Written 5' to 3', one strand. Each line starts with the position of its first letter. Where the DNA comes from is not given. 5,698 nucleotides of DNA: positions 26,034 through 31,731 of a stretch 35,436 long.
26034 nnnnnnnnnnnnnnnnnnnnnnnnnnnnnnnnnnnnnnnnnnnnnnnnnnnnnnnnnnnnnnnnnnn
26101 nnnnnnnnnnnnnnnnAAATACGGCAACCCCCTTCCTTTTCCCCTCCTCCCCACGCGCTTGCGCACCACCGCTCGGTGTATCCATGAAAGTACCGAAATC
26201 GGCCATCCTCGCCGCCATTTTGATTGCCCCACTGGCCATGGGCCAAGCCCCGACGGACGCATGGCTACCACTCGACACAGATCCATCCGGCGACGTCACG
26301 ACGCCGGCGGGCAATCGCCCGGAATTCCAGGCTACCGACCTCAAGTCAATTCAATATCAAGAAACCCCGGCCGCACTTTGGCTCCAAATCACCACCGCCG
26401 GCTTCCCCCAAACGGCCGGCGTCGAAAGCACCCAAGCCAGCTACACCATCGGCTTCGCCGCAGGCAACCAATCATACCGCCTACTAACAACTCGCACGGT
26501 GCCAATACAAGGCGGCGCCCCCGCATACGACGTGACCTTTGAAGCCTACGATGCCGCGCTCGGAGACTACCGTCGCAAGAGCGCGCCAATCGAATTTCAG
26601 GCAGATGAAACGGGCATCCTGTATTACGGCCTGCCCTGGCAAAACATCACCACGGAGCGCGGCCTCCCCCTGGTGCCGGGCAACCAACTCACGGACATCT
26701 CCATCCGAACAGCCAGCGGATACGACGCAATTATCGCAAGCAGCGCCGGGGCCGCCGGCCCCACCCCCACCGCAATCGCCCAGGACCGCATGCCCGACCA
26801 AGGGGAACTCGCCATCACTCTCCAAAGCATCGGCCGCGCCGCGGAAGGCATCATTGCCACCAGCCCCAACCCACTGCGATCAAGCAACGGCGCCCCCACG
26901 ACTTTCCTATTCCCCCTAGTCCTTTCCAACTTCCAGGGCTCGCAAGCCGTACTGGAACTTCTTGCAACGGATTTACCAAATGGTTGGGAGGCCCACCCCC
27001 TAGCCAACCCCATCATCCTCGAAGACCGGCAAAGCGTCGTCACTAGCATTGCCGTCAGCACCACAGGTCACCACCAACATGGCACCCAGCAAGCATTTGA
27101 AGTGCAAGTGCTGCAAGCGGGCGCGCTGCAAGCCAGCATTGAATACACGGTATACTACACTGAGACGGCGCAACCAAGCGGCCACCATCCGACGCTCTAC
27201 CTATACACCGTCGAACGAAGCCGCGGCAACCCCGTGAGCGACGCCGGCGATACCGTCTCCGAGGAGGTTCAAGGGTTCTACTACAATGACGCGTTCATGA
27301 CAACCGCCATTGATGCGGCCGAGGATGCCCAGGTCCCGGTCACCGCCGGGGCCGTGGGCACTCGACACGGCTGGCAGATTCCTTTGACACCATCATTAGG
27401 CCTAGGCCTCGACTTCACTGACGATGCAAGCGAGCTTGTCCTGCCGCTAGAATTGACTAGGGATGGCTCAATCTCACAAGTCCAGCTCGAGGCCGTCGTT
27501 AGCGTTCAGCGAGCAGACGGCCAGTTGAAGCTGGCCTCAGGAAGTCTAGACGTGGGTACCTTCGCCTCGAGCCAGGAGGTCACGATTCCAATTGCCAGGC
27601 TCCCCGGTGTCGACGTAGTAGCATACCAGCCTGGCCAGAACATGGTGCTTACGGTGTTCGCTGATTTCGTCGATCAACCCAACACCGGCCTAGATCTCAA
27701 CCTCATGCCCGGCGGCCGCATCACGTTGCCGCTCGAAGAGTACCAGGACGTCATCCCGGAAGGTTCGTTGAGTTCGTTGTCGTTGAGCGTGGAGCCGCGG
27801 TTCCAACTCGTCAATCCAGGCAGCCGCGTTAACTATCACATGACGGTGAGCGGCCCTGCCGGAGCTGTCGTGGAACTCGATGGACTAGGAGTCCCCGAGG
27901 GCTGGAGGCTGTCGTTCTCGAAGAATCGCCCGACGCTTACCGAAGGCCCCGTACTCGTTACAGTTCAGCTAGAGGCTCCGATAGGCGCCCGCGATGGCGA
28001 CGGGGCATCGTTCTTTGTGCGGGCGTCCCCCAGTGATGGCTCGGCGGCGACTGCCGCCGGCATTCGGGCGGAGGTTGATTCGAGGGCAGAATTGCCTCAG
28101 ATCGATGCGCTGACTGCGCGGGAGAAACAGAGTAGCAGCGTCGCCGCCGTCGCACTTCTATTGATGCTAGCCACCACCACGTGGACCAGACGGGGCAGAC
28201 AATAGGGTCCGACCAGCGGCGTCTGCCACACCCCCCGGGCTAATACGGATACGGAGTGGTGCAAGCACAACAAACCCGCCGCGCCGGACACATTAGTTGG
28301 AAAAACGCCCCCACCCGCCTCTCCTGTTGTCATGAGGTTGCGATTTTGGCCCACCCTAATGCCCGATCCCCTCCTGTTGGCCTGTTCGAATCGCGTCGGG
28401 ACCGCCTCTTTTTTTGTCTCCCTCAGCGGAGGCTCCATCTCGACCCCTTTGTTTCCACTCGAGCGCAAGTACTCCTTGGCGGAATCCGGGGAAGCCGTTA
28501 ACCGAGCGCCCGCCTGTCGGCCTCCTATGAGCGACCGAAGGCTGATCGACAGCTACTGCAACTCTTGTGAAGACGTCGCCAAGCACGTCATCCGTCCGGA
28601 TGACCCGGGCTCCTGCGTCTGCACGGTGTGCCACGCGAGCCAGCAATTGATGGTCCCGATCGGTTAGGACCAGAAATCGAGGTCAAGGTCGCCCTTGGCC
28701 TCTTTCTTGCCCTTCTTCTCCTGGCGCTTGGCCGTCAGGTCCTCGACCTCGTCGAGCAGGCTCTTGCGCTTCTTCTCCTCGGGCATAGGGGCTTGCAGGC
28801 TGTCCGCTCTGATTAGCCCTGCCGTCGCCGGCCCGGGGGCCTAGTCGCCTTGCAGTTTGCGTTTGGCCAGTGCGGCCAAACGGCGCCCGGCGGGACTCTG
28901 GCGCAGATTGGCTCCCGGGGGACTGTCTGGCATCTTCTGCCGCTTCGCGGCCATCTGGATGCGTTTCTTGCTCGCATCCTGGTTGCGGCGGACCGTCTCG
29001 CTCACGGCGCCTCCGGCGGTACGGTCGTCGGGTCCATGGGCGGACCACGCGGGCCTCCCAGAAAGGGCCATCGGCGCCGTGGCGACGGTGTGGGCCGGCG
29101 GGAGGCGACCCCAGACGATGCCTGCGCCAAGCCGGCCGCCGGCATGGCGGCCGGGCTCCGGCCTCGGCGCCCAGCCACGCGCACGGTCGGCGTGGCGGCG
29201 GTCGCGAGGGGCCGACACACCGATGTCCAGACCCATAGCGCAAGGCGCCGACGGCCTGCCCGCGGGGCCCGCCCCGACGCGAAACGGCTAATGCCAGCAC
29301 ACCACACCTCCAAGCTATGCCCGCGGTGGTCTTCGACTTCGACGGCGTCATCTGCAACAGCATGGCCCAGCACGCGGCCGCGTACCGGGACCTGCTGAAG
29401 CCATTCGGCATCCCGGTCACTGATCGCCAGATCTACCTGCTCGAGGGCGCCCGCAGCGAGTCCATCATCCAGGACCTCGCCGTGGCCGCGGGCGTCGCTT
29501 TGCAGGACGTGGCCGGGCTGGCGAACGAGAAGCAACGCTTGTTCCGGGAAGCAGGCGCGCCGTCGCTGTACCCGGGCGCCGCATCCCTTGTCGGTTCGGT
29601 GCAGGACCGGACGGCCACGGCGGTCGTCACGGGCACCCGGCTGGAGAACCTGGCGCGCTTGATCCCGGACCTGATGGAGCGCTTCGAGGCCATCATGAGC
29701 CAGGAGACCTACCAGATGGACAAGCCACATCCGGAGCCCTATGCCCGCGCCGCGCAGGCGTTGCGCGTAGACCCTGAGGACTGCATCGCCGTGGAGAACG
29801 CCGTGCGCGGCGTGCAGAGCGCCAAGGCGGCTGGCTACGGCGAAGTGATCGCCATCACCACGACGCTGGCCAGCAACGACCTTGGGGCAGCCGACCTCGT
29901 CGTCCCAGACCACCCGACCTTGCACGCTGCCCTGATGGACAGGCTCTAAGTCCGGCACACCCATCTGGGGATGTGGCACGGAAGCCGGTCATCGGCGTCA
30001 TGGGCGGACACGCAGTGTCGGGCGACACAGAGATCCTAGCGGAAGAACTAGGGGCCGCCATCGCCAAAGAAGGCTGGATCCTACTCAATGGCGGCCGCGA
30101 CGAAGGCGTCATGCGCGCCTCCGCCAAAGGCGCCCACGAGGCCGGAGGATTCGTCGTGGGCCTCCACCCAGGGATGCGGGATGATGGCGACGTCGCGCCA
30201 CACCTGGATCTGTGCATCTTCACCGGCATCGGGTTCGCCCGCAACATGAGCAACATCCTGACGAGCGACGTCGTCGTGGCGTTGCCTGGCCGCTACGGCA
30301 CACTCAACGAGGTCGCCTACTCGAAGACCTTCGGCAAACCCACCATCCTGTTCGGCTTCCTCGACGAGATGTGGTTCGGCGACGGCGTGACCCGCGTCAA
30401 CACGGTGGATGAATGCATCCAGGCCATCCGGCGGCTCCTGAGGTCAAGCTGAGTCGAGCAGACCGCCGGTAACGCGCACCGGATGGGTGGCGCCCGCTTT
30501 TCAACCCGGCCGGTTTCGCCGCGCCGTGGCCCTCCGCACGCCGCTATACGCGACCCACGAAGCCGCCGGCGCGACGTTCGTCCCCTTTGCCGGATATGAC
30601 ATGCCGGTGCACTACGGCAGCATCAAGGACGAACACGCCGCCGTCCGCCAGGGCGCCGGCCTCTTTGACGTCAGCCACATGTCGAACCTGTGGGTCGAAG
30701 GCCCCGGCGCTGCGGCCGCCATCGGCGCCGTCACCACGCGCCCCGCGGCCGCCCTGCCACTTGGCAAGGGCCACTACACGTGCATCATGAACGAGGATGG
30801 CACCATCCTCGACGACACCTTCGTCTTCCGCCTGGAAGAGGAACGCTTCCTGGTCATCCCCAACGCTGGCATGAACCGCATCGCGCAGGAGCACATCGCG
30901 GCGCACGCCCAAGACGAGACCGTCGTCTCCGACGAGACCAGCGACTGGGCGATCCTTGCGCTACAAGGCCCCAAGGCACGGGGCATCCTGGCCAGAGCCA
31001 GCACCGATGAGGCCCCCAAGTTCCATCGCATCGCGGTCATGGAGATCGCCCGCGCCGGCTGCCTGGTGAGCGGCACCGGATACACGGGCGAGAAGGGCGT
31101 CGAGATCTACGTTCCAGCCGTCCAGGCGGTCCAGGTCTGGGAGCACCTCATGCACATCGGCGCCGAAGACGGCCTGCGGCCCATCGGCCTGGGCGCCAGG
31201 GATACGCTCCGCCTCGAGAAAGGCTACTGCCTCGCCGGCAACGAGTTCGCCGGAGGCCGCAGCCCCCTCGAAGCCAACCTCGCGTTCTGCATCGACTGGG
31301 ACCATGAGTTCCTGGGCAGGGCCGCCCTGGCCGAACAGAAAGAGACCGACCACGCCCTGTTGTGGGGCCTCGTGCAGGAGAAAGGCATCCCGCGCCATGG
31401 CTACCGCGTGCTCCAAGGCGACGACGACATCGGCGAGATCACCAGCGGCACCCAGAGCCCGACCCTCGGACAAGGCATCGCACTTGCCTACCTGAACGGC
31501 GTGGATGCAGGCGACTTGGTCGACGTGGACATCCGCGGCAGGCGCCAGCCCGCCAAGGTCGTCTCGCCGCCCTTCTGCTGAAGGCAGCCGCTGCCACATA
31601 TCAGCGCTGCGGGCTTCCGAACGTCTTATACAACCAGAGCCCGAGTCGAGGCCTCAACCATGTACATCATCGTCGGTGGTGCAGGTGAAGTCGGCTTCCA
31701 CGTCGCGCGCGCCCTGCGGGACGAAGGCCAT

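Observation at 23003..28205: Island cargo is one operon-like array: a double wHTH regulator plus four exported or membrane proteins, including a 673-aa anchored surface protein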

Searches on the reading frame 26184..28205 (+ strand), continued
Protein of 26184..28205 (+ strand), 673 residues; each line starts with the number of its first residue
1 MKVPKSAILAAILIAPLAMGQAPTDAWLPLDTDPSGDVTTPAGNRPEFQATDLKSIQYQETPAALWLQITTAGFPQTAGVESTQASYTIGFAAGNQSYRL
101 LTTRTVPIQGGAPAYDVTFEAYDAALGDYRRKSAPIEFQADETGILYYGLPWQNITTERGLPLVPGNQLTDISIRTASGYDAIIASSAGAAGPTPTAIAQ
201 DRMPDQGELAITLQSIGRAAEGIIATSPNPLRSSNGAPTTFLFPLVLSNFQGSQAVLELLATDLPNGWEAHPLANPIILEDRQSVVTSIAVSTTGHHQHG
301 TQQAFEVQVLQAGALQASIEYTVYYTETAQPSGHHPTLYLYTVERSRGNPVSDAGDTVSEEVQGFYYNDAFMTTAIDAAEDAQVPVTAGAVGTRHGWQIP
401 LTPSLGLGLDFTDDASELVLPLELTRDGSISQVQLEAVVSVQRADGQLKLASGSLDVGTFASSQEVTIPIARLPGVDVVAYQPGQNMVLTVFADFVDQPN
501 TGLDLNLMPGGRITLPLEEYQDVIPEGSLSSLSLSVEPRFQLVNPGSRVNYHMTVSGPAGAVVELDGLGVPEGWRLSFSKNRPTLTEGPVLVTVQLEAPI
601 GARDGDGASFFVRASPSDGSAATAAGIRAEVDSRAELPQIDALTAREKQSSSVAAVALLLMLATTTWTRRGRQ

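Call 61: search_protein_families(library=ncbifam, alignment_id=A7, max_evalue=0.01)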
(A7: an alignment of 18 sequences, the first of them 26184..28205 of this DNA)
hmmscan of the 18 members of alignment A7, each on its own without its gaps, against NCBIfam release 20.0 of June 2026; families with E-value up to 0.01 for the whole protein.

A. member 1, window:26184-28205:+ (673 aa): 0 families

B. families by the number of members that match (of 18 scanned): 4 families
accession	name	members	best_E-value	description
NF041740.1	choice_anch_T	13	1.5e-08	choice-of-anchor T family protein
TIGR02745.1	ccoG_rdxA_fixG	5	0.00016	cytochrome c oxidase accessory protein CcoG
TIGR03901.2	MYXO-CTERM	2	0.0028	MYXO-CTERM sorting domain-containing protein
NF033506.0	PACE-CTERM-PROT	1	3.9e-07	putative S-layer protein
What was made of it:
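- On Archaeosortase (PGF-CTERM-type) substrates: No PGF-CTERM model hit was reported for the family (call 61).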

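Call 62: search_protein_families(library=ncbifam, max_evalue=10, proteins=[window:26184-28205:+, L005:7860-10007:+])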
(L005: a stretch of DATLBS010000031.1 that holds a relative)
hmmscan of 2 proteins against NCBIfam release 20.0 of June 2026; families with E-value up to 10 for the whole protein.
window:26184-28205:+ (673 aa): 0 families

L005:7860-10007:+ (715 aa): 1 family
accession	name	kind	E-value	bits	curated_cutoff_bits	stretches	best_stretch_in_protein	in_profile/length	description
NF041740.1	choice_anch_T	equivalog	0.0072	15.5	70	1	578-655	41-121/259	choice-of-anchor T family protein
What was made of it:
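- On NCBIfam NF041740 'choice-of-anchor T' proteins: Relatives hit only a partial Ig-like stretch at about 15 bits (calls 61, 62).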

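Call 63: search_protein_families(library=padloc, max_evalue=1, proteins=[window:26184-28205:+])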
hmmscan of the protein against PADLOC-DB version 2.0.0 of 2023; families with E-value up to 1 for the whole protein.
window:26184-28205:+ (673 aa): 0 families

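Call 91: search_dna_similar(query=window:26184-28205:+, collection=phages, mode=protein, max_evalue=0.01, max_rows=10)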
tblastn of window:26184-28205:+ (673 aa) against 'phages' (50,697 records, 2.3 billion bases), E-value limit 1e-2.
No match.

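Call 94: search_dna_similar(query=window:26184-28205:+, collection=plasmids, mode=protein, max_evalue=0.001, max_rows=8)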
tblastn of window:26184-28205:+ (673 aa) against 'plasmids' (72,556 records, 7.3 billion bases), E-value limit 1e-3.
No match.

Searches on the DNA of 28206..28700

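Call 79: search_rna_families(source=window, start=28206, end=28700, threshold=evalue, max_evalue=1)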
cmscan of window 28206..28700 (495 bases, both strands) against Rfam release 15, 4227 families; matches with E-value up to 1: 0.
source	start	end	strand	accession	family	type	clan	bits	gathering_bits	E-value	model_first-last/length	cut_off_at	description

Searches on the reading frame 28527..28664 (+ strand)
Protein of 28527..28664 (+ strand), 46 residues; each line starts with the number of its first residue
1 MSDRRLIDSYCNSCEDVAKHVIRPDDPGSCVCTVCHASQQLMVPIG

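Call 36: find_encoding_contigs(protein=window:28527-28664:+, flank=10000, max_places=10)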
Protein seq(46 aa) (46 aa): 1 contig read that carries it; 1 place shown.
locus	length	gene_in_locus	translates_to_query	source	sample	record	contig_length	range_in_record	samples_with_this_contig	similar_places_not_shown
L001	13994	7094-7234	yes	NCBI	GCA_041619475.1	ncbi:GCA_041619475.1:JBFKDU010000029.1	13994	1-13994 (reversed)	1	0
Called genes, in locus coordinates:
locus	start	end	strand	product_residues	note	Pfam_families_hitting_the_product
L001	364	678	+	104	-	-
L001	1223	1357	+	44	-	-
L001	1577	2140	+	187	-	PF13412:HTH_24 (weak), PF24266:HTH_HVO_0163_N, PF12802:MarR_2 (faint), PF25212:HVO_A0114 (weak)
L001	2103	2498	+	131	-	-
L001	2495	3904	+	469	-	-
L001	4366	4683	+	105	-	-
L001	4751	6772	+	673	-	-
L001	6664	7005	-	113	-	-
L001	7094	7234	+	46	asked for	-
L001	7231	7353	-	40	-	-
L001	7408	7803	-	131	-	-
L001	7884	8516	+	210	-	PF00702:Hydrolase, PF13419:HAD_2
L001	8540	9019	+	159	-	PF18306:LDcluster4, PF03641:Lysine_decarbox (weak)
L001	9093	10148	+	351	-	PF01571:GCV_T, PF08669:GCV_T_C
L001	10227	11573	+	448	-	PF01370:Epimerase (faint), PF02254:TrkA_N, PF02558:ApbA (faint), PF02737:3HCDH_N (faint), PF13241:NAD_binding_7 (weak), PF02080:TrkA_C, PF02254:TrkA_N, PF02080:TrkA_C, +1 more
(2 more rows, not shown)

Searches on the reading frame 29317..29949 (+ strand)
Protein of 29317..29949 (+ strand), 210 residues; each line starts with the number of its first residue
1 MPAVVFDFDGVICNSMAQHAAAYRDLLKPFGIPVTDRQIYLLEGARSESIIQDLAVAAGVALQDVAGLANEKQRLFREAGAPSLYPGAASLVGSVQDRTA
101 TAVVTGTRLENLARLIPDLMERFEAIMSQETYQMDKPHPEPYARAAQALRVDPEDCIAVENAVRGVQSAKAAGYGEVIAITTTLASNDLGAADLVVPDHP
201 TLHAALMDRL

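Call 8: search_protein_families(library=pfam, max_evalue=1, proteins=[window:29317-29949:+])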
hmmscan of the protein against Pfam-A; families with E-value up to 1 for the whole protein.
window:29317-29949:+ (210 aa): 3 families
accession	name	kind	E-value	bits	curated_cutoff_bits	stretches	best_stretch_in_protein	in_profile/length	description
PF00702.32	Hydrolase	-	5.6e-22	79.5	26.4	1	2-173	2-191/191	haloacid dehalogenase-like hydrolase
PF13419.12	HAD_2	-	2.4e-21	77.1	23.8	1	4-174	1-173/178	Haloacid dehalogenase-like hydrolase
PF06314.16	ADC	-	0.067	13.1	29.8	1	92-155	15-81/238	Acetoacetate decarboxylase (ADC)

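Call 33: find_encoding_contigs(protein=window:29317-29949:+, flank=10000, max_places=10)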
Protein window:29317-29949:+ (210 aa): 1 contig read that carries it; 1 place shown.
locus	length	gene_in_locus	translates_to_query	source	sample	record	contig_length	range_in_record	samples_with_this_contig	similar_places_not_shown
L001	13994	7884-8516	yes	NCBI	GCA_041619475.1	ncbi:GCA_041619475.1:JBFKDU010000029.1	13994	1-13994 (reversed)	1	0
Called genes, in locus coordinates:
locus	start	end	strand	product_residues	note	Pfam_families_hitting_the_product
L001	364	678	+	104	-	-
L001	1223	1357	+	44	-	-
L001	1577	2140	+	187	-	PF13412:HTH_24 (weak), PF24266:HTH_HVO_0163_N, PF12802:MarR_2 (faint), PF25212:HVO_A0114 (weak)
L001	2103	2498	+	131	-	-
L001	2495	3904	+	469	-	-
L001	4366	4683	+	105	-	-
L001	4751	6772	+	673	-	-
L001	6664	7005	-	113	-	-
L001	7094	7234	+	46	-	-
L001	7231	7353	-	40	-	-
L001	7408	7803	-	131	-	-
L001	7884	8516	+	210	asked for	PF00702:Hydrolase, PF13419:HAD_2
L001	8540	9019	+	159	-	PF18306:LDcluster4, PF03641:Lysine_decarbox (weak)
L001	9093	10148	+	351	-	PF01571:GCV_T, PF08669:GCV_T_C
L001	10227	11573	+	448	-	PF01370:Epimerase (faint), PF02254:TrkA_N, PF02558:ApbA (faint), PF02737:3HCDH_N (faint), PF13241:NAD_binding_7 (weak), PF02080:TrkA_C, PF02254:TrkA_N, PF02080:TrkA_C, +1 more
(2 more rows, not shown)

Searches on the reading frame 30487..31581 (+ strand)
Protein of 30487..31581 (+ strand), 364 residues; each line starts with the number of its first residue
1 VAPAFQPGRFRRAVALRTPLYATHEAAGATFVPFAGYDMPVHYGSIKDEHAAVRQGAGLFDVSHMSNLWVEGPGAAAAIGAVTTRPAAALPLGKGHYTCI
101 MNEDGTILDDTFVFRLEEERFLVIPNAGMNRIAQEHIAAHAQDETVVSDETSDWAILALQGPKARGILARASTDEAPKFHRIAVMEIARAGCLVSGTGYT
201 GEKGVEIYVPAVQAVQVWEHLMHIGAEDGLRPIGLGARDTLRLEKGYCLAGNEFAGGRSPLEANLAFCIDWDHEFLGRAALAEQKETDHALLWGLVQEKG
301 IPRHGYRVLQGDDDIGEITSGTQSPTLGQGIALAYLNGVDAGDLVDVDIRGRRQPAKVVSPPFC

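Call 86: find_related_loci(query=window:30487-31581:+, collection=metagenome_contigs, flank=10000)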
Query window:30487-31581:+ (364 aa) in metagenome_contigs; peptide patterns used: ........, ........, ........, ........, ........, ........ (x = any residue, [..] = any of these).
131 stretches matched a pattern; 44 encode a relative of the query (tblastn E <= 1e-3); 44 distinct loci.
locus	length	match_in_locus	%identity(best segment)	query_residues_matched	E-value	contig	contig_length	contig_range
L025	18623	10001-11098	41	6-364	6e-65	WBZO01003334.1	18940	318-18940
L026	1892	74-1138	40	18-364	2e-65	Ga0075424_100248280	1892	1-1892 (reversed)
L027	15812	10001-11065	38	17-364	2e-62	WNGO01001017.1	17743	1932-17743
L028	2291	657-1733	40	14-364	7e-63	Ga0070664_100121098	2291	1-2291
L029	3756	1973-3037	39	18-364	4e-58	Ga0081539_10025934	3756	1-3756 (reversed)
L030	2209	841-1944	39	9-364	2e-58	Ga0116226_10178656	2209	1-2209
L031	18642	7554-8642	39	14-363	2e-56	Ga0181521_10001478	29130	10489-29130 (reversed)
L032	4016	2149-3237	39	14-363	1e-56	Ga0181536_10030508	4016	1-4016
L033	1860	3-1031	37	28-363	1e-57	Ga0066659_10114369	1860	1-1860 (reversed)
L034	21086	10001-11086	37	17-364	5e-53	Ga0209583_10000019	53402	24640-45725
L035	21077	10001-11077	38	14-364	3e-53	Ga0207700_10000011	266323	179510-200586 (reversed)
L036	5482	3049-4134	40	17-364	2e-52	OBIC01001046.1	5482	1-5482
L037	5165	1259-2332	36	16-363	6e-52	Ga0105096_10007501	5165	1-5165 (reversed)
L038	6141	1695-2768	36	16-363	6e-52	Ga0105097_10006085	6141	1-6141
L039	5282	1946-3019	36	16-363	6e-52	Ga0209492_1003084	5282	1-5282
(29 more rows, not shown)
